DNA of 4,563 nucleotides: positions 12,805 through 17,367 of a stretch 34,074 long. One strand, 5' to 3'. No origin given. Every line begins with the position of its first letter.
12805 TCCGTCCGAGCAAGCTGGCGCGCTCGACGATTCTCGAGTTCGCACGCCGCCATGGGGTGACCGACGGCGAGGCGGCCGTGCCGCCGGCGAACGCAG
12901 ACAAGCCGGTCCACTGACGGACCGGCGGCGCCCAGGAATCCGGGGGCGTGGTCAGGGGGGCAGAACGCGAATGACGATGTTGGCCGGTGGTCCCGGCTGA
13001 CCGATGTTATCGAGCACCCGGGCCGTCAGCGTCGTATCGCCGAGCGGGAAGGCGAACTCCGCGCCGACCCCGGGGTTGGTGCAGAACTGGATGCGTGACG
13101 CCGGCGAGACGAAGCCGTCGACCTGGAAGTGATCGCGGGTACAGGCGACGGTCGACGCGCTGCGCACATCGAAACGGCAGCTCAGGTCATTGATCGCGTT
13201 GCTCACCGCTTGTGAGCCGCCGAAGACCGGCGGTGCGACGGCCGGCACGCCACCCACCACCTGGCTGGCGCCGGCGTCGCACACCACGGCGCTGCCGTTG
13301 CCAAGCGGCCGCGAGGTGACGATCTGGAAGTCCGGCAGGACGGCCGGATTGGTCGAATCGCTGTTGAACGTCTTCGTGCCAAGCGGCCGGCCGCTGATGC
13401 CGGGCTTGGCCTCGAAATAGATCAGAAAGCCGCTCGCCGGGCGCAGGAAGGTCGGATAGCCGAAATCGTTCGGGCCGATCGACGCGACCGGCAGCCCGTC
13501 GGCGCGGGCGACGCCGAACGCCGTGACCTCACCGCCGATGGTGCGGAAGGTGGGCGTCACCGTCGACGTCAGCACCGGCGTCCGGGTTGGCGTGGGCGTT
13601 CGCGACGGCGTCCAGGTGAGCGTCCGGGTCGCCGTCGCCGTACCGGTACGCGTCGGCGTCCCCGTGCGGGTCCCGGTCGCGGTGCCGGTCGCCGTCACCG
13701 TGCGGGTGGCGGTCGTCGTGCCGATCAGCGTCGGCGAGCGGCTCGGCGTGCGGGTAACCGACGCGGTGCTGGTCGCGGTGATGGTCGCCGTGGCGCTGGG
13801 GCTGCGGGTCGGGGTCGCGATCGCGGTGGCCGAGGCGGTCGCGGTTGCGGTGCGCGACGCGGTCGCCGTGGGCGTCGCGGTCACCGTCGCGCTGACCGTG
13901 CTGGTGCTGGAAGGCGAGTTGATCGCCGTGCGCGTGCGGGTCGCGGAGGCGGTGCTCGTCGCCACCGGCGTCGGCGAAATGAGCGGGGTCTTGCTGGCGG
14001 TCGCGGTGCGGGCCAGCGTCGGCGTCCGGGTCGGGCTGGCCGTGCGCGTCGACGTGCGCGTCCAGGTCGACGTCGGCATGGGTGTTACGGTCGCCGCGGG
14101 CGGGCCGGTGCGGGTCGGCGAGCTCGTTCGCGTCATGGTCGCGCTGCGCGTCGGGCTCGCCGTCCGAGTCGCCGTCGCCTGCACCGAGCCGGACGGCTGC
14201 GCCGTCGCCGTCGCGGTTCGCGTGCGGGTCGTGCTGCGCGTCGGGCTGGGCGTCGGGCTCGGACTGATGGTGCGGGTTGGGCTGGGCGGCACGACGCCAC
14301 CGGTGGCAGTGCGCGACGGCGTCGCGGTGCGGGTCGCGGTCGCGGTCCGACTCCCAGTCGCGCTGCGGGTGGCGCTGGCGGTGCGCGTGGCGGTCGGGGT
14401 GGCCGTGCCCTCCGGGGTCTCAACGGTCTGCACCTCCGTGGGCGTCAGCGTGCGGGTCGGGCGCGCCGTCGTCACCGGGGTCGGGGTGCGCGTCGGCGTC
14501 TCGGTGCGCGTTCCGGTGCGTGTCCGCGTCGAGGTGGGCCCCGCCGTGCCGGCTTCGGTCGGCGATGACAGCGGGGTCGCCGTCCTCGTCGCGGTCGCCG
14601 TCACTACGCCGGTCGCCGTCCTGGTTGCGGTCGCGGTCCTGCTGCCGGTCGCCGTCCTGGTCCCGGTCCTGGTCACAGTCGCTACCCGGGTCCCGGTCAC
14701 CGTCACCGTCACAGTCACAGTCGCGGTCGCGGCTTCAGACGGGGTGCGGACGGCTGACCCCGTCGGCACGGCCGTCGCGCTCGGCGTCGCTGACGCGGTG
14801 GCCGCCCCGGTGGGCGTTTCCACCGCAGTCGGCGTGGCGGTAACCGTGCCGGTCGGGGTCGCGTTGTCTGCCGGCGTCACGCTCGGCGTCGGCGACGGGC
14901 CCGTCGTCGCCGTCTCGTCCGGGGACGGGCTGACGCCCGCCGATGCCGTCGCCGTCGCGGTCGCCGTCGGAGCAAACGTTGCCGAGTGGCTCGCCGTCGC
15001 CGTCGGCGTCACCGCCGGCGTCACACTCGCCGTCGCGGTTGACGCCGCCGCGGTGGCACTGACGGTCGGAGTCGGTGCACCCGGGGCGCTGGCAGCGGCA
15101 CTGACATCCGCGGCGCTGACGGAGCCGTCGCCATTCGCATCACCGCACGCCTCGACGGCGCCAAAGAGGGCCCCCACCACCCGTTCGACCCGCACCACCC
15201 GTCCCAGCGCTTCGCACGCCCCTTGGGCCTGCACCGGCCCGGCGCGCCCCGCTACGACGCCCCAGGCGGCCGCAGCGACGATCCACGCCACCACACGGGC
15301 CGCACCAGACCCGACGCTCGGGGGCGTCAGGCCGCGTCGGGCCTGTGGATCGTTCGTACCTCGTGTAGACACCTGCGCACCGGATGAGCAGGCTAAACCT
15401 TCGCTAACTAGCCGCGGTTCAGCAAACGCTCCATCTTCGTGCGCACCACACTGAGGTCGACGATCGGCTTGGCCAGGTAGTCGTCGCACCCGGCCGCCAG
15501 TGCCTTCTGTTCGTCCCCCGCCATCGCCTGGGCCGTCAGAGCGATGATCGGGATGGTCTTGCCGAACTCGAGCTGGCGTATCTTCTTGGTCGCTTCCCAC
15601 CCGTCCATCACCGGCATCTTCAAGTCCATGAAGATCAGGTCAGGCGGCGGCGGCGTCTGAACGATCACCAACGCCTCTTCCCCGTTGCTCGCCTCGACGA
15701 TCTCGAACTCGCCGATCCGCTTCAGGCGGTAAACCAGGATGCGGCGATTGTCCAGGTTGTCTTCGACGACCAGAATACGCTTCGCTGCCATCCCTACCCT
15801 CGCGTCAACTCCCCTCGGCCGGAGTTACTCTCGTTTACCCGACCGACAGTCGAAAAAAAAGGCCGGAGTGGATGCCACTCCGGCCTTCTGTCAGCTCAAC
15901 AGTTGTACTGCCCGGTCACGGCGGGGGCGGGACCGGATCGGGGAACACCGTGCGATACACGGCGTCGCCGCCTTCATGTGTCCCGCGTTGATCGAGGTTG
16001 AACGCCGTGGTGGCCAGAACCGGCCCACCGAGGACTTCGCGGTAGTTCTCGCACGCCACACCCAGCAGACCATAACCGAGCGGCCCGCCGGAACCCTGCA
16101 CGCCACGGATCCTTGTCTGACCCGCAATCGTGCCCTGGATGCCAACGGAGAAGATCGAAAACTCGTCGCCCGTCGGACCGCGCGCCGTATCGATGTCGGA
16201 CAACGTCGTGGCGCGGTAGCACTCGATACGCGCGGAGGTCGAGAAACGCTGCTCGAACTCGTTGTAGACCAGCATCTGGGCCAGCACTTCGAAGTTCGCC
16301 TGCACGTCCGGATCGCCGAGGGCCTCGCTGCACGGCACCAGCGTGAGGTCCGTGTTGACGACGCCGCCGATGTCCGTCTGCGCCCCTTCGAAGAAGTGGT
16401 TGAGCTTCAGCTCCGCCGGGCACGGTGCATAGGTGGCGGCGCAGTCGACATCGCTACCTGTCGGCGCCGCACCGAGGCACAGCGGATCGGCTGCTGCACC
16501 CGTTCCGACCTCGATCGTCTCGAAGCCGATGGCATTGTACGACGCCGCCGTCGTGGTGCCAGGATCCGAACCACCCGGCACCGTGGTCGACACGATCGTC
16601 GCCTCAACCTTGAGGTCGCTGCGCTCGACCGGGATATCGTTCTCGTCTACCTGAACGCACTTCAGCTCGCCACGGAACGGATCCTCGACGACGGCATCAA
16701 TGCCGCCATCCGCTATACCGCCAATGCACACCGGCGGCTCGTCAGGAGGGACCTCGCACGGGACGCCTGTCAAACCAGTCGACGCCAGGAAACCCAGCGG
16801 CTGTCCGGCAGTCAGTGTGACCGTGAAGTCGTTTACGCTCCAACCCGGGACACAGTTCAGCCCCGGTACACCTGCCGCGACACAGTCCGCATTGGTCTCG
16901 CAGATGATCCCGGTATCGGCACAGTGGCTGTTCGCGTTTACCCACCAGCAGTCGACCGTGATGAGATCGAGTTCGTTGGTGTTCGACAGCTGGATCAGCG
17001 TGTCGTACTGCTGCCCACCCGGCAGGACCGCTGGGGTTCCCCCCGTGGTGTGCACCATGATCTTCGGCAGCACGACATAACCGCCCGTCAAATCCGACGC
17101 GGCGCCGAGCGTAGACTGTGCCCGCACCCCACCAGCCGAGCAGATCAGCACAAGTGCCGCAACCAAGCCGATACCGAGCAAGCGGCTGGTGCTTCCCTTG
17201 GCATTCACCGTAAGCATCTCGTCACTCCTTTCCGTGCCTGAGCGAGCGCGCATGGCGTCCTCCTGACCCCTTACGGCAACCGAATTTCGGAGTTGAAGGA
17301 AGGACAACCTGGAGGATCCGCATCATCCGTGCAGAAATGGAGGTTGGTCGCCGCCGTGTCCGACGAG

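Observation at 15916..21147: Operon of four tandem paralogs encoding secreted, cysteine-containing proteins of a family I cannot name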

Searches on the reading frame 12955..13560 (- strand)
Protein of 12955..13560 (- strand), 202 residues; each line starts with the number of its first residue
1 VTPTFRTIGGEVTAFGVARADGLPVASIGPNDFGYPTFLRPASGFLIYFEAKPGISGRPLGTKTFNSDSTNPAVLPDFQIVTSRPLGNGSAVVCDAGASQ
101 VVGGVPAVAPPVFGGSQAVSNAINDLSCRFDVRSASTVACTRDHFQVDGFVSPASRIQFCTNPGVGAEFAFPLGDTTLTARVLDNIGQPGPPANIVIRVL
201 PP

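Call 45: find_homologous_proteins(query=window:12955-13560:-)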
Query window:12955-13560:- (202 aa): 158 proteins with E <= 0.001 among 534 candidates; the best 120 are listed.
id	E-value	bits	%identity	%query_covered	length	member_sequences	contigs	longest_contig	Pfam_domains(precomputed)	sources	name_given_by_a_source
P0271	5.8e-119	413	94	100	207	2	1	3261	-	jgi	jgi:hypothetical protein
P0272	4.8e-110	384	88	99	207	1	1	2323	-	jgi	-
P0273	4.3e-84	299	73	99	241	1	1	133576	-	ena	-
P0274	3.1e-82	293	72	99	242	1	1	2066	-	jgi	jgi:hypothetical protein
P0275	2.9e-81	290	68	97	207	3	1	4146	-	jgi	jgi:hypothetical protein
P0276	2.6e-80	287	70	96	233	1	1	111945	-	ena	-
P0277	5.4e-80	286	68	97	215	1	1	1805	-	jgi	jgi:hypothetical protein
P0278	1.3e-79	285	68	100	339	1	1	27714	-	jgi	jgi:hypothetical protein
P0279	3.7e-79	283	68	96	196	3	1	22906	-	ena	-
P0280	4.7e-79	283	69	99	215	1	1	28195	-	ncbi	ncbi:MAG: hypothetical protein ABI629_00535 [bacterium]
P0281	1.7e-78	281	69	96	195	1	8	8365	-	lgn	-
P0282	1.2e-77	278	65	99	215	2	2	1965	-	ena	-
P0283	2.0e-77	277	68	98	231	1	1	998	-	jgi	jgi:hypothetical protein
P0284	4.3e-77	276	68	99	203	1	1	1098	-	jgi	jgi:hypothetical protein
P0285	1.1e-76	275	69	92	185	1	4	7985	-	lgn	-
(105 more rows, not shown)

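Call 52: predict_structure(alignment_id=A3)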
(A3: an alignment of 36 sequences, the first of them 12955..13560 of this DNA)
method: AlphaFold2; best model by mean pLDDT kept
length: 202 residues; sequences in the alignment: 36
mean_pLDDT: 90.7   pTM: 0.88
mean pLDDT of the five models: 90.7, 90.0, 89.3, 88.8, 88.6
residues with pLDDT >= 90: 163; 70-90: 21; 50-70: 13; < 50: 5
segments of 3 or more residues with pLDDT < 50: 97-100
pLDDT, mean of each block of 10 residues (from residue 1): 77 96 96 96 91 98 95 97 91 61 82 94 93 96 96 97 67 96 97 97 85
secondary structure, 60 per line:
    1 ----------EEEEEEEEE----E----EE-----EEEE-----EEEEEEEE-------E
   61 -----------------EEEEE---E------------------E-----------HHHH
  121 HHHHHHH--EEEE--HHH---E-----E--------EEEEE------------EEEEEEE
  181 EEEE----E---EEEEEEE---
elements in order: E11-19 E36-39 E45-52 E78-82 H117-127 E130-133 E157-161 E174-184 E193-199

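Call 54: fold_search(model_id=the predicted structure, library=pdb)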
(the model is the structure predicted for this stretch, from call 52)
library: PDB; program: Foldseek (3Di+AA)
matches with E <= 10: 1206; with E <= 0.001: 0
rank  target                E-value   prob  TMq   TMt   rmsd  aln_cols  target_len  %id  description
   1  4a2l_D                6.9e-03  0.21  0.17  0.05  19.7       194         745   15  Structure of the periplasmic domain of the heparin and heparan sulphate sensing hybrid two component system BT4663 in  (released 2012-05-02)
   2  4mzi                  8.2e-03  0.66  0.32  0.33  12.5       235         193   11  Crystal structure of a human mutant p53 (released 2014-01-15)
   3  5ecg_B                9.8e-03  0.63  0.30  0.33  12.4       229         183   10  Crystal structure of the BRCT domains of 53BP1 in complex with p53 and H2AX-pSer139 (gammaH2AX) (released 2015-12-16)
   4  5j67_B                1.0e-02  0.80  0.32  0.13  13.1       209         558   10  Structure of Astrotactin-2, a conserved vertebrate-specific and perforin-like membrane protein involved in neuronal de (released 2016-05-25)
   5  4a2l_C                1.1e-02  0.18  0.17  0.05  19.9       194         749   15  Structure of the periplasmic domain of the heparin and heparan sulphate sensing hybrid two component system BT4663 in  (released 2012-05-02)
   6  5eq4_B                1.2e-02  0.87  0.30  0.31   9.6       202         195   12  Crystal structure of the SrpA adhesin R347E mutant from Streptococcus sanguinis (released 2016-01-27)
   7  8rh5_A                1.2e-02  0.57  0.31  0.28  14.5       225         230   10  Oxiplasma meridianum archaellum (released 2025-01-01)
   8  7dan_C                1.2e-02  0.41  0.26  0.11  13.9       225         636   11  Structure of the Ca2+-bound wild-type peptidylarginine deiminase type III (PAD3) (released 2021-06-02)
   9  7wwn                  1.3e-02  0.60  0.31  0.37  15.3       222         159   13  Structure of hypothetical protein TTHA1873 from Thermus thermophilus with Potassium mercuric iodide (released 2022-04-06)
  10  8xcb_A                1.4e-02  0.60  0.33  0.34  12.2       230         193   10  Cocrystal structure of p53 in complex of B20 (released 2025-06-11)
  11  2xwc                  1.5e-02  0.63  0.31  0.31  12.2       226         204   11  Crystal structure of the DNA binding domain of human TP73 refined at 1.8 A resolution (released 2010-11-17)
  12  3q01_A                1.5e-02  0.47  0.30  0.27  13.4       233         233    9  An induced fit mechanism regulates p53 DNA binding kinetics to confer sequence specificity (released 2011-05-11)
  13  7wwo_A                1.6e-02  0.38  0.26  0.32  16.0       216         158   12  Dimer form of hypothetical protein TTHA1873 from Thermus thermophilus (released 2022-03-09)
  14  1tup_B                1.7e-02  0.41  0.28  0.29  13.0       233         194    9  TUMOR SUPPRESSOR P53 COMPLEXED WITH DNA (released 1995-07-11)
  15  6za2_A                1.8e-02  0.95  0.35  0.08   7.4       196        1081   12  Crystal structure of dimeric latent PorU from Porphyromonas gingivalis (released 2021-09-29)
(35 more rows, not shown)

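Call 58: search_protein_families(library=phrogs, proteins=[window:12955-13560:-], max_evalue=0.01)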
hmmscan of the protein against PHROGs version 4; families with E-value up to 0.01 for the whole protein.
window:12955-13560:- (202 aa): 0 families

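Call 59: search_protein_families(library=padloc, proteins=[window:12955-13560:-], max_evalue=0.01)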
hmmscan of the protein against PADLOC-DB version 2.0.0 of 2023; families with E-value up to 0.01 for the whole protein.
window:12955-13560:- (202 aa): 0 families

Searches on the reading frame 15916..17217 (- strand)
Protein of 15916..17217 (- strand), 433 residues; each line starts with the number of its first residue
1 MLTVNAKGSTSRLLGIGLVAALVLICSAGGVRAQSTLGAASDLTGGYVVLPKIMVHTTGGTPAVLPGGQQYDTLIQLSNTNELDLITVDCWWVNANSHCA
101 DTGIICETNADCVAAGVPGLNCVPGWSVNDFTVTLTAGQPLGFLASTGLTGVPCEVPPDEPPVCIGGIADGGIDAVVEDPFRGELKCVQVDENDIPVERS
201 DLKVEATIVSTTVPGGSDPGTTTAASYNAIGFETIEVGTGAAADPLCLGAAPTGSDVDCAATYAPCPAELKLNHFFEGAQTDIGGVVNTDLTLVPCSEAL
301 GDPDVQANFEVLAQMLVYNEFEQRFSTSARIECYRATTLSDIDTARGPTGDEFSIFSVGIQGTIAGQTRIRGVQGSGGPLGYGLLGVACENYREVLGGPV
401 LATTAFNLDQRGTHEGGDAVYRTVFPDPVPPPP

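Call 3: search_protein_families(library=pfam, proteins=[window:15916-17217:-], max_evalue=1)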
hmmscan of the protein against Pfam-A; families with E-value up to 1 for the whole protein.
window:15916-17217:- (433 aa): 1 family
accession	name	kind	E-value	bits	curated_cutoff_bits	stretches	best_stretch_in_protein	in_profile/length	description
PF08087.16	Toxin_18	-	0.26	11.8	24.3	1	99-112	3-16/31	Conotoxin O-superfamily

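Call 4: search_protein_families(library=ncbifam, proteins=[window:15916-17217:-], max_evalue=1)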
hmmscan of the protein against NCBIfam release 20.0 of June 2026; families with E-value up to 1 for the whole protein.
window:15916-17217:- (433 aa): 0 families

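Call 58: search_protein_families(library=phrogs, proteins=[window:15916-17217:-], max_evalue=0.01)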
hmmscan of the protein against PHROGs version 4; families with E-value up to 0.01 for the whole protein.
window:15916-17217:- (433 aa): 0 families

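Call 59: search_protein_families(library=padloc, proteins=[window:15916-17217:-], max_evalue=0.01)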
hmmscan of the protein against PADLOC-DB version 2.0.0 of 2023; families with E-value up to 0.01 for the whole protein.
window:15916-17217:- (433 aa): 0 families
